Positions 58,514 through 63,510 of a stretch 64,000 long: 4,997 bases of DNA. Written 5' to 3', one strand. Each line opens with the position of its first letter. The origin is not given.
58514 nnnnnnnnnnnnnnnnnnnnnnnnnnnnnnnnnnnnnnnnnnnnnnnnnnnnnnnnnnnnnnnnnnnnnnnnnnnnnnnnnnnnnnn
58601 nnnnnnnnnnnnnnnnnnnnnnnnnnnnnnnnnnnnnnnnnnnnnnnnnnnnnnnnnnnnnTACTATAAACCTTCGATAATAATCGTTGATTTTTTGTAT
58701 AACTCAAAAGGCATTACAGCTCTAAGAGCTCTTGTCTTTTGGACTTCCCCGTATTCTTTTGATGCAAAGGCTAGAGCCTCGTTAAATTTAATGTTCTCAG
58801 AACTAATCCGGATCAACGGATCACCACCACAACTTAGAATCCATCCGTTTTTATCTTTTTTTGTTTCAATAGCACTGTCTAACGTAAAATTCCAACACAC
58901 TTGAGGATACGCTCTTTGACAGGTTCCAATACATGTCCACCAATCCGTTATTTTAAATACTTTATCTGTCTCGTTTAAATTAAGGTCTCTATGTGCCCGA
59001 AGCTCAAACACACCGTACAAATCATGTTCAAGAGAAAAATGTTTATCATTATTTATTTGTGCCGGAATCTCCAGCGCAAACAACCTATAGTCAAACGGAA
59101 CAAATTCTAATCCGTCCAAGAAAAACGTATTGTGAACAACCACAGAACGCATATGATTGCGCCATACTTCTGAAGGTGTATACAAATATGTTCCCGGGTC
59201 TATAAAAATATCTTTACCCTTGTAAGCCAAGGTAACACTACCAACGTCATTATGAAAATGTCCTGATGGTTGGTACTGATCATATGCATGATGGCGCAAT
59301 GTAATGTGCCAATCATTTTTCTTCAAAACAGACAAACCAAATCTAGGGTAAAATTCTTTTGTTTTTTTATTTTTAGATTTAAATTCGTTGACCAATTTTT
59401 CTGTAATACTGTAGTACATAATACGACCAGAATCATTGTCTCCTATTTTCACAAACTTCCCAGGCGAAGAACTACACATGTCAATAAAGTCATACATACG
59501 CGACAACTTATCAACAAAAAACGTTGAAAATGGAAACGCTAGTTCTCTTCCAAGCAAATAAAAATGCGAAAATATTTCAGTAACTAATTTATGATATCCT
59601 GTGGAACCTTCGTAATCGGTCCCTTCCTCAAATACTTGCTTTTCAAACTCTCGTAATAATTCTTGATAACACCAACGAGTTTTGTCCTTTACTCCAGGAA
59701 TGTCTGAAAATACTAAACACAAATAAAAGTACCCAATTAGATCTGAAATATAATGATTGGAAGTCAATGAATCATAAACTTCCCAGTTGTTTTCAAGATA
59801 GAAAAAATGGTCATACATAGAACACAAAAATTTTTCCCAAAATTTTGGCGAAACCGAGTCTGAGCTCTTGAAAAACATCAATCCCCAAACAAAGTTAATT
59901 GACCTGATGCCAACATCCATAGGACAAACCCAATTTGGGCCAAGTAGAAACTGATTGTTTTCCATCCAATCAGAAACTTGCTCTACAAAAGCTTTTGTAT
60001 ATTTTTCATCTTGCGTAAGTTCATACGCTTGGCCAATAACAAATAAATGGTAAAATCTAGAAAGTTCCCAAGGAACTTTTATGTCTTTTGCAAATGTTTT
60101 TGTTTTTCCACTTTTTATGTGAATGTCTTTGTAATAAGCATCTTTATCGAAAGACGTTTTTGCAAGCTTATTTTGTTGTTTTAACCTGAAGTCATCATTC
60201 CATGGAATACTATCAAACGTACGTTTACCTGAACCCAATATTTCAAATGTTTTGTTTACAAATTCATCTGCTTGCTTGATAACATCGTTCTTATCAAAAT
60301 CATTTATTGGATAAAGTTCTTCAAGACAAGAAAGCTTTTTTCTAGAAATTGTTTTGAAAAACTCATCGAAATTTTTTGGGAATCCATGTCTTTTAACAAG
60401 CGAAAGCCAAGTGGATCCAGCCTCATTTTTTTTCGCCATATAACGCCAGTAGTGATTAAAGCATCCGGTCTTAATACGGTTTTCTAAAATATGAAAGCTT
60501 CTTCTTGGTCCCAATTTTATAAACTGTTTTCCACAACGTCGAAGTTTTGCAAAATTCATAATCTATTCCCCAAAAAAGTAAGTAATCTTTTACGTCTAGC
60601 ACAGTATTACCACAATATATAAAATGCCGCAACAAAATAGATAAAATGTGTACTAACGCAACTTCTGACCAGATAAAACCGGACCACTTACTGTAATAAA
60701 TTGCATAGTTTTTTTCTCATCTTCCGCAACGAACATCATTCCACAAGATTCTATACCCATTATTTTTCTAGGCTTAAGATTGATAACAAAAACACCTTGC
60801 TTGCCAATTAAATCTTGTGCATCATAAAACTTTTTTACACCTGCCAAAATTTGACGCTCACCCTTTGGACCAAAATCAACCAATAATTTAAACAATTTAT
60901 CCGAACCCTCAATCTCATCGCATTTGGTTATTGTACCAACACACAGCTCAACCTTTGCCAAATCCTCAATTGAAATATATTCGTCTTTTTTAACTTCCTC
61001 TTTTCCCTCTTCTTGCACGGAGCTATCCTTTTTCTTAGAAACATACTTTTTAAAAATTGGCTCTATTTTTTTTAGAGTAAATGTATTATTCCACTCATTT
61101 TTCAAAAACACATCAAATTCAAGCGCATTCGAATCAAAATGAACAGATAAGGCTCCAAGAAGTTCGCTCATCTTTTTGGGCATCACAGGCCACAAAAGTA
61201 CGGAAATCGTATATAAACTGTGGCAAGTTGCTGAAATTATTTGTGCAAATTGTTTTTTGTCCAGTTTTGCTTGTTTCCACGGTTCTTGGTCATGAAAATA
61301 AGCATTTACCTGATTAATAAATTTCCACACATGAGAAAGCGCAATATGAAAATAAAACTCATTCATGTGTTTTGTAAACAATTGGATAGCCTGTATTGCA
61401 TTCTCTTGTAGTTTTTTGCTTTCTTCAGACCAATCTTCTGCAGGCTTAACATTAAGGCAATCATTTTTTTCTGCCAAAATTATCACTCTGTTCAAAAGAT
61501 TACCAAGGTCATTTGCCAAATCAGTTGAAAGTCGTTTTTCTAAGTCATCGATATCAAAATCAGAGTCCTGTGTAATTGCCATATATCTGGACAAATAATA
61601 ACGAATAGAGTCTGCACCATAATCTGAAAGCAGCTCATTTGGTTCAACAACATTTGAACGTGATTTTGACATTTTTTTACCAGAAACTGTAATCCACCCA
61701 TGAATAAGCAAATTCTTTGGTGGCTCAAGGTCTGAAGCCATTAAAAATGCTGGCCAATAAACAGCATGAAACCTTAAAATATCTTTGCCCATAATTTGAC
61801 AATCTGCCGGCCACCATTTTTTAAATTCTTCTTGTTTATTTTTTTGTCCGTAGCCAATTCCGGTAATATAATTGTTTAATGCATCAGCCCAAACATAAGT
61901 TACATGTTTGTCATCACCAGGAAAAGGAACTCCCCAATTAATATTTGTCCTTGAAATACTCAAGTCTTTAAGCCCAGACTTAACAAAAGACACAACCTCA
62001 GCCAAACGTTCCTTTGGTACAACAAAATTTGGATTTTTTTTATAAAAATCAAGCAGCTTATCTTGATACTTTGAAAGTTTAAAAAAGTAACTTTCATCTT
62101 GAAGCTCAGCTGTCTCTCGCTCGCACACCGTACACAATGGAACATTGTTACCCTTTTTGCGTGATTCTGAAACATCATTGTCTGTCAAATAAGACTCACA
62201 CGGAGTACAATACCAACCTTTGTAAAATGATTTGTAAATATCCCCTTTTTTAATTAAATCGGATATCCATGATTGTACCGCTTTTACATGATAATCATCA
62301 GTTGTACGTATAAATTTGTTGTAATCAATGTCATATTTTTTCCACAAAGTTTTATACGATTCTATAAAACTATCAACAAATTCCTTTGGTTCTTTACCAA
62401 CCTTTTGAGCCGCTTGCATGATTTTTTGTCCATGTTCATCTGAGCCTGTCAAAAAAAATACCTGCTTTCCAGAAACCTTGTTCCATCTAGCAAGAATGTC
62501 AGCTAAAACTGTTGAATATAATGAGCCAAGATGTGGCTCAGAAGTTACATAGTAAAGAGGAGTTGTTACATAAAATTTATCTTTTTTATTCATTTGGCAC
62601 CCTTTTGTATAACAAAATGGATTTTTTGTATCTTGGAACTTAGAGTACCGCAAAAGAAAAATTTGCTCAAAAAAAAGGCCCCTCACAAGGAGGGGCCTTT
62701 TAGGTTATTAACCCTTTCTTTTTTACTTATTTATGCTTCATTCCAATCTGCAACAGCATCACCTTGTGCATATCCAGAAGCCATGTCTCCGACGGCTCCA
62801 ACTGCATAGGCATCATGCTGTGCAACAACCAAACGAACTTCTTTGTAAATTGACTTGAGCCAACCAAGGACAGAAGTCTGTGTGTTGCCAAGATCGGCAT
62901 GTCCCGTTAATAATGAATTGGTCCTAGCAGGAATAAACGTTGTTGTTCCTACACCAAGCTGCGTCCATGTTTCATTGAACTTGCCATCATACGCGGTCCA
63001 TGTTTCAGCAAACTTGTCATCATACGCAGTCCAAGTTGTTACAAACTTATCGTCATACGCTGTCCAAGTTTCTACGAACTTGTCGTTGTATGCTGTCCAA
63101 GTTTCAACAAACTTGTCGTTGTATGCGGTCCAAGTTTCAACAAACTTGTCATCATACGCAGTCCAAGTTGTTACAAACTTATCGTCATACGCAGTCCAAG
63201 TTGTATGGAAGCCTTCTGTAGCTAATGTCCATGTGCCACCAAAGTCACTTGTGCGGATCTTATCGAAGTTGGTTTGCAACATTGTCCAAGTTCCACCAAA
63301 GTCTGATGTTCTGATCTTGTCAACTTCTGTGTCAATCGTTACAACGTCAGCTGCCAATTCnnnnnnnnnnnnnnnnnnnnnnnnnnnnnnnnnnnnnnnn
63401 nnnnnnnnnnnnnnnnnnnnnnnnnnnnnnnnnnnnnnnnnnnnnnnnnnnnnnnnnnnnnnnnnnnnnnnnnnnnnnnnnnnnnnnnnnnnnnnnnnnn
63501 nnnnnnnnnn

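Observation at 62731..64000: Partial large protein with nested in-frame tandem repeats: V/I heptad coiled coil followed by Trp-rich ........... 11-mers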

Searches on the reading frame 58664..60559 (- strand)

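Call 34: search_protein_families(library=ncbifam, proteins=[window:58664-60559:-], max_evalue=0.00001)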
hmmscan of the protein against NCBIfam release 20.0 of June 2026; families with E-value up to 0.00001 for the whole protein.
window:58664-60559:- (631 aa): 2 families
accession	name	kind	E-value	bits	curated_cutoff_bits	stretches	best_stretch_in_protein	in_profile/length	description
NF045573.1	Hepsulflyase_CFB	equivalog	1.1e-16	60.2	700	1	157-334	121-298/651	heparin-sulfate lyase HepC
NF045572.1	Hepsulflyase_bctds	equivalog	1.7e-07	30.2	600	1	166-328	158-320/706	heparin-sulfate lyase HepC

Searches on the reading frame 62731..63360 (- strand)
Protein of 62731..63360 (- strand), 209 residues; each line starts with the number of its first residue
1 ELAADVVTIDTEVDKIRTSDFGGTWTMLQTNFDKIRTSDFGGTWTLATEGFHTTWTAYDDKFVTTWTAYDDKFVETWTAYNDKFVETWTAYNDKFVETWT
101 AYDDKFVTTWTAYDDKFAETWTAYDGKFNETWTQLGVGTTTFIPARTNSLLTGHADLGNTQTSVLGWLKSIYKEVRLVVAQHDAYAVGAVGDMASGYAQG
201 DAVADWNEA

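Call 21: search_protein_representatives(protein=window:62731-63360:-)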
Query: 209 residues. Proteins with E-value up to 0.001 (for the whole library): 107; up to 1e-10: 10; up to 1e-30: 3. The best 107 are listed.
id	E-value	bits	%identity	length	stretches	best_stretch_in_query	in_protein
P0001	8.5e-141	483.2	92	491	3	1-209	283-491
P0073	1.9e-36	142.1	33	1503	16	20-135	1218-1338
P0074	3.4e-35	138.1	32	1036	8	57-130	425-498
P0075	7.2e-19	84.7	25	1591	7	58-127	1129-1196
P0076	3.3e-17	79.3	30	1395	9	41-131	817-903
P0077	2.4e-16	76.4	20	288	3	54-144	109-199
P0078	5.0e-14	68.9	36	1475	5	19-135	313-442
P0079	9.3e-14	68.0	38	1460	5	17-127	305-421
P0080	4.2e-12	62.6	27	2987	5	42-131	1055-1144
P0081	7.2e-12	61.8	33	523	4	54-124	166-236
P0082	6.4e-10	55.4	26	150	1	53-122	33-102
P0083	7.0e-10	55.3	31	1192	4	34-148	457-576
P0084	8.1e-10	55.1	35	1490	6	8-125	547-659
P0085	9.4e-10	54.9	31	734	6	56-129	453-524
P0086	4.4e-09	52.7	31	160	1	51-131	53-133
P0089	1.4e-08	51.1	32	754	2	49-127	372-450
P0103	7.9e-07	45.3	29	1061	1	20-165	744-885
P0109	3.4e-06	43.2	34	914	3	35-134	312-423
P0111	4.9e-06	42.7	29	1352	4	25-133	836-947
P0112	5.2e-06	42.7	29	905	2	32-144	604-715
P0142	1.5e-04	37.9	31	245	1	5-176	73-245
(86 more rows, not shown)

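Call 24: search_protein_families(library=pfam, proteins=[P0073, P0078, P0083, P0109, P0112, P0089], max_evalue=0.001)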
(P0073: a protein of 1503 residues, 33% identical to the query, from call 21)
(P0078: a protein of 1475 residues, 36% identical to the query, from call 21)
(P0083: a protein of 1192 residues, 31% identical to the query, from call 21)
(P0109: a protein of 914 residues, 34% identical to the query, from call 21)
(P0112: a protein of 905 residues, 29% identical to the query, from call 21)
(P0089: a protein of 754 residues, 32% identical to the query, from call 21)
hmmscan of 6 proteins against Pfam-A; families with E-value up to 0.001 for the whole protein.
P0073 (1503 aa): 5 families
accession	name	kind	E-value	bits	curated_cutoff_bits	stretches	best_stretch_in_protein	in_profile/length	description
PF20842.4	Rax2_2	-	1e-13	52.1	27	0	1191-1213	22-44/146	Rax2 second domain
PF03822.20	NAF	-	4e-08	33.7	25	0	686-719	10-44/54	NAF domain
PF10865.14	DUF2703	-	5.5e-08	33.4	23.6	0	1367-1404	3-40/120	Domain of unknown function (DUF2703)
PF04513.17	Baculo_PEP_C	-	9.8e-07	29.4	38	0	736-861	3-122/140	Baculovirus polyhedron envelope protein, PEP, C terminus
PF22797.1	SlpA_D2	-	2.5e-05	25.2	24.5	0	454-478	61-85/102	SlpA domain II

P0078 (1475 aa): 3 families
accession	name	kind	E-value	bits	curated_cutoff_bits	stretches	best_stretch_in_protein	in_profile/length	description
PF13229.12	Beta_helix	-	1.2e-16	61.2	25.9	2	770-929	3-157/158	Right handed beta helix region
PF10241.14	KxDL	-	0.00011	22.8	27.2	0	615-671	12-68/86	Uncharacterized conserved protein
PF05048.19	NosD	-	0.00074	19.4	23.6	0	1128-1300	2-169/212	Periplasmic copper-binding protein (NosD)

P0083 (1192 aa): 24 families
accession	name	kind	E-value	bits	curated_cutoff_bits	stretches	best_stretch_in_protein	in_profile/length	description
PF25174.1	Beta-prop_THOC3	-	1.4e-25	90.2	305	1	822-1101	3-269/272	THOC3 beta-propeller domain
PF23414.1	Beta-prop_EML_2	-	7.2e-24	85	90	2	911-986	37-111/266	Echinoderm microtubule-associated protein second beta-propeller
PF00400.38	WD40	-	1.1e-22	79.9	27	0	1044-1062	12-30/39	WD domain, G-beta repeat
PF24807.1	WD40_CDC20-Fz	-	5.6e-20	72.3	200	2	953-1080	48-172/292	CDC20/Fizzy WD40 domain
PF24814.1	WD40_Prp19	-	3.5e-19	69.4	320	1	891-1101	72-275/281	Prp19 WD40 domain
PF24817.1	WD40_WDHD1_1st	-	7e-19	68.5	109.9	2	916-1015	181-281/291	WDHD1 first WD40 domain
PF12894.13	ANAPC4_WD40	-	1.1e-18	67.7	22.9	1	920-984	2-66/91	Anaphase-promoting complex subunit 4 WD40 domain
PF24797.1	Beta-prop_WDR35_TULP_N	-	5.2e-16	59.2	80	1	958-1038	117-194/332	WDR35/TULP4 N-terminal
PF23389.1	Beta-prop_WDR19_1st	-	1.3e-15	57.7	27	1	919-1021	3-103/325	WDR19 first beta-propeller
PF08662.17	eIF2A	-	3.9e-14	53.4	20.5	1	914-1026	60-169/194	Eukaryotic translation initiation factor eIF2A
PF25460.1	Beta-prop_Aladin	-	9.8e-13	48.4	171.1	2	959-1101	20-168/340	Aladin seven-bladed propeller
PF24780.1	WD40_MABP1-WDR62_1st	-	5.3e-11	42.8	496.3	1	959-1071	41-154/328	MABP1/WDR62 first WD40 domain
PF23756.1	Beta-prop_HPS5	-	2.6e-09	37.2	34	1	926-1021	30-129/328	HPS5 beta propeller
PF13229.12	Beta_helix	-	3.7e-09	36.8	25.9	1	614-753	1-142/158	Right handed beta helix region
PF23383.1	Beta-prop_IFT140_1st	-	7.2e-09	35.3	27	1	870-986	19-132/406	IFT140 first beta-propeller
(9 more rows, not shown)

P0109 (914 aa): 1 family
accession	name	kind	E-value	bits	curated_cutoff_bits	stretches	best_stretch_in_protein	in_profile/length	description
PF00600.24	Flu_NS1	-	5.9e-06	26.4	25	0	250-291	103-144/217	Influenza non-structural protein (NS1)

P0112 (905 aa): 0 families

P0089 (754 aa): 2 families
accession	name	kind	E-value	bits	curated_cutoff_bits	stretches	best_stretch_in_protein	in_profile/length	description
PF01442.23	Apolipoprotein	-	1.1e-09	38.7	90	1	436-552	71-187/190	Apolipoprotein A1/A4/E domain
PF04513.17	Baculo_PEP_C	-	5e-07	30.3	38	0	488-563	22-96/140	Baculovirus polyhedron envelope protein, PEP, C terminus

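Call 25: list_cluster_members(proteins=[P0073, P0078, P0079, P0083, P0084, P0109, P0001, P0112, P0089])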
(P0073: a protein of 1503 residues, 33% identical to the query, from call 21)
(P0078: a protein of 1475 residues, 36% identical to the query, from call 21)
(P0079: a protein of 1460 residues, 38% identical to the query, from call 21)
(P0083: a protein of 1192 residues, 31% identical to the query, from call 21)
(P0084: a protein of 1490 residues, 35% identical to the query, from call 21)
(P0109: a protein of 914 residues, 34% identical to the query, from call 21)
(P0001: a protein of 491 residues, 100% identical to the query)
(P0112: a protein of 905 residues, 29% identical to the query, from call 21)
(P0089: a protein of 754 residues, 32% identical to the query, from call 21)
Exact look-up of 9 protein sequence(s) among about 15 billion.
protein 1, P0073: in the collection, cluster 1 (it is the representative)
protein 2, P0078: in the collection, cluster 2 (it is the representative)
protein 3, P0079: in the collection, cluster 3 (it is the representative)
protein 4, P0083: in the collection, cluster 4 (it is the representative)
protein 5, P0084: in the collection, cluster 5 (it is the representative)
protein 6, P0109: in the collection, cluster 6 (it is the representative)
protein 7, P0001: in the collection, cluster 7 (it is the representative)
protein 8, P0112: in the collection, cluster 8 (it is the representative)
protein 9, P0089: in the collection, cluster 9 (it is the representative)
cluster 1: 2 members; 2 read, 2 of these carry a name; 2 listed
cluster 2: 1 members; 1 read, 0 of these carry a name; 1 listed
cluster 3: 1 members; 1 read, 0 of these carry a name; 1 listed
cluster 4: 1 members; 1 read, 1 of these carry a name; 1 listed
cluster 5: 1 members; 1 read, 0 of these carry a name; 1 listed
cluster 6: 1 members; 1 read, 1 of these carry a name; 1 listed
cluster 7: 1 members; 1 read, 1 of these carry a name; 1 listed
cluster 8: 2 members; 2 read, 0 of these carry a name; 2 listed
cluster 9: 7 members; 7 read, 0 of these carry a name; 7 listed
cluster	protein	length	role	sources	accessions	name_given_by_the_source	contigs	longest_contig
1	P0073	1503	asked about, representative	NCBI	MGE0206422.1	MAG: hypothetical protein AB7R69_01085, partial [Candidatus Babeliales bacterium]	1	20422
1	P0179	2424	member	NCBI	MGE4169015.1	MAG: hypothetical protein AB7E68_05670 [Candidatus Babeliales bacterium]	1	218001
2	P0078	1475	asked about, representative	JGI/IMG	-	-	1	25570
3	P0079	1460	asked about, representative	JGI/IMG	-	-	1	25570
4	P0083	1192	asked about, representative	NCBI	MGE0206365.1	MAG: right-handed parallel beta-helix repeat-containing protein [Candidatus Babeliales ...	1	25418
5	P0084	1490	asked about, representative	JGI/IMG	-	-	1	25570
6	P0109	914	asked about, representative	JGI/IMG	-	hypothetical protein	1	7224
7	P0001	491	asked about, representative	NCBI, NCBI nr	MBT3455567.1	hypothetical protein HN446_00730, partial [bacterium] | hypothetical protein [bacterium]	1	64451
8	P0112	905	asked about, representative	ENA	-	-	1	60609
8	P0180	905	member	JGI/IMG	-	-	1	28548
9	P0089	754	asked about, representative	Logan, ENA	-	-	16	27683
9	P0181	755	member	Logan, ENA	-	-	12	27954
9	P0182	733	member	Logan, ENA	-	-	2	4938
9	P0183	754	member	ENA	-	-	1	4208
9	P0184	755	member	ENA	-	-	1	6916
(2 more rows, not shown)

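Call 37: find_encoding_contigs(protein=P0142, flank=8000, max_places=4)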
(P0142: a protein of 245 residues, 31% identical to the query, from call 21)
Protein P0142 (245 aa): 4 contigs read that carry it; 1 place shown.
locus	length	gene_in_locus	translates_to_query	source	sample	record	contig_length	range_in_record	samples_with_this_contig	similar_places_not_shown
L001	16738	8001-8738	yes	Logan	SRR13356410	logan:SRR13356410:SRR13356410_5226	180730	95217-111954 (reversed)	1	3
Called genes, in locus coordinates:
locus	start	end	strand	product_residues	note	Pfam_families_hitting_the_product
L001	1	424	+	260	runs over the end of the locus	PF00528:BPD_transp_1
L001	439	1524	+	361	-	PF01547:SBP_bac_1 (weak), PF13531:SBP_bac_11 (faint), PF13416:SBP_bac_8, PF13343:SBP_bac_6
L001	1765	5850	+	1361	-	-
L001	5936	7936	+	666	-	-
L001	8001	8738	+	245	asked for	-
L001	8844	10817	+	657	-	PF00133:tRNA-synt_1, PF01406:tRNA-synt_1e (weak), PF09334:tRNA-synt_1g, PF00133:tRNA-synt_1, PF01406:tRNA-synt_1e, PF01588:tRNA_bind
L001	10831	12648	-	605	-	-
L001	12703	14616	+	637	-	PF16889:Hepar_II_III_N, PF07940:Hepar_II_III_C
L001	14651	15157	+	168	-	PF13302:Acetyltransf_3, PF00583:Acetyltransf_1 (weak)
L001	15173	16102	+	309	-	-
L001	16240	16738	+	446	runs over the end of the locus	PF00275:EPSP_synthase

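Call 60: predict_structure(alignment_id=A2)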
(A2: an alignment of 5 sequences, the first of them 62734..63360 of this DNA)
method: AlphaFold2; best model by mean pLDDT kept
length: 209 residues; sequences in the alignment: 5
mean_pLDDT: 54.4   pTM: 0.30
mean pLDDT of the five models: 54.4, 52.1, 49.0, 48.0, 45.9
residues with pLDDT >= 90: 0; 70-90: 31; 50-70: 98; < 50: 80
segments of 3 or more residues with pLDDT < 50: 1-6, 135-154, 160-162, 164-166, 172-209
pLDDT, mean of each block of 10 residues (from residue 1): 43 54 54 53 53 62 68 71 75 73 70 68 59 47 44 48 48 46 39 32 33
secondary structure, 60 per line:
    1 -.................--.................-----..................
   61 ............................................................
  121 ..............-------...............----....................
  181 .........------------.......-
elements in order: H2-18 H21-37 H43-134 H142-156 H161-189 H202-208

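Call 61: find_related_loci(query=A2, collection=metagenome_contigs, flank=8000)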
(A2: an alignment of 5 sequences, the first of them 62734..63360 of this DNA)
Query A2 (209 aa) in metagenome_contigs; peptide patterns used: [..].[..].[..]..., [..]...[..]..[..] (x = any residue, [..] = any of these).
241 stretches matched a pattern, but none encodes a relative of the query by tblastn (E <= 1e-3).

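Call 83: find_encoding_contigs(protein=P0179, flank=10000, max_places=2)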
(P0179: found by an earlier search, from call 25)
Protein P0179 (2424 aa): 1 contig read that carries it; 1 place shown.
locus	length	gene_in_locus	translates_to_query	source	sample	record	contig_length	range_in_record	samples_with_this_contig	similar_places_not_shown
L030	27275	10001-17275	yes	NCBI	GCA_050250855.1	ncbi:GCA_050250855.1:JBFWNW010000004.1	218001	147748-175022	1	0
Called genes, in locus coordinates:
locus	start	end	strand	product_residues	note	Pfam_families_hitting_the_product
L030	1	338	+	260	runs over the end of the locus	PF00528:BPD_transp_1 (weak)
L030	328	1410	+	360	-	PF01547:SBP_bac_1, PF13416:SBP_bac_8, PF13343:SBP_bac_6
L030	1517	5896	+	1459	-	-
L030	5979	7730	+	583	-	-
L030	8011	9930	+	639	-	PF00133:tRNA-synt_1, PF09334:tRNA-synt_1g, PF00133:tRNA-synt_1, PF01406:tRNA-synt_1e (weak), PF01588:tRNA_bind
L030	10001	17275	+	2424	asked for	PF19840:DUF6317 (faint), PF10865:DUF2703 (faint), PF20842:Rax2_2 (faint)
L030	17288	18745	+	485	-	-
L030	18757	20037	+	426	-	PF13229:Beta_helix, PF22842:Pel9A-like_beta_helix (weak)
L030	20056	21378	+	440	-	-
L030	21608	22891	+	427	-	-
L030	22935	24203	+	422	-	-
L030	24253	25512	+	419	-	PF05048:NosD (faint), PF13229:Beta_helix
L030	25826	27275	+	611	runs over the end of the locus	PF16889:Hepar_II_III_N, PF07940:Hepar_II_III_C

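Call 84: find_encoding_contigs(protein=P0078, flank=10000, max_places=2)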
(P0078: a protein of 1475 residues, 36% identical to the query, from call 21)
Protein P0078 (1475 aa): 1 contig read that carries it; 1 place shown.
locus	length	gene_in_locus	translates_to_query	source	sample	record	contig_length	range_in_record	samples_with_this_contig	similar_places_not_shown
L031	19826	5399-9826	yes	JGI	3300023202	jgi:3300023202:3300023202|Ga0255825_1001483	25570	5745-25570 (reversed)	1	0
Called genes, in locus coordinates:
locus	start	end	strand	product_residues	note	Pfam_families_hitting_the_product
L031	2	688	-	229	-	?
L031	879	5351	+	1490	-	PF05048:NosD (faint), PF13229:Beta_helix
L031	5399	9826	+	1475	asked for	PF13229:Beta_helix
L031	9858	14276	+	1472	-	PF05048:NosD (faint), PF13229:Beta_helix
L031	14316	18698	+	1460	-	PF13229:Beta_helix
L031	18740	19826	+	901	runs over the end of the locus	PF04513:Baculo_PEP_C (faint), PF13229:Beta_helix (faint), PF05048:NosD (weak)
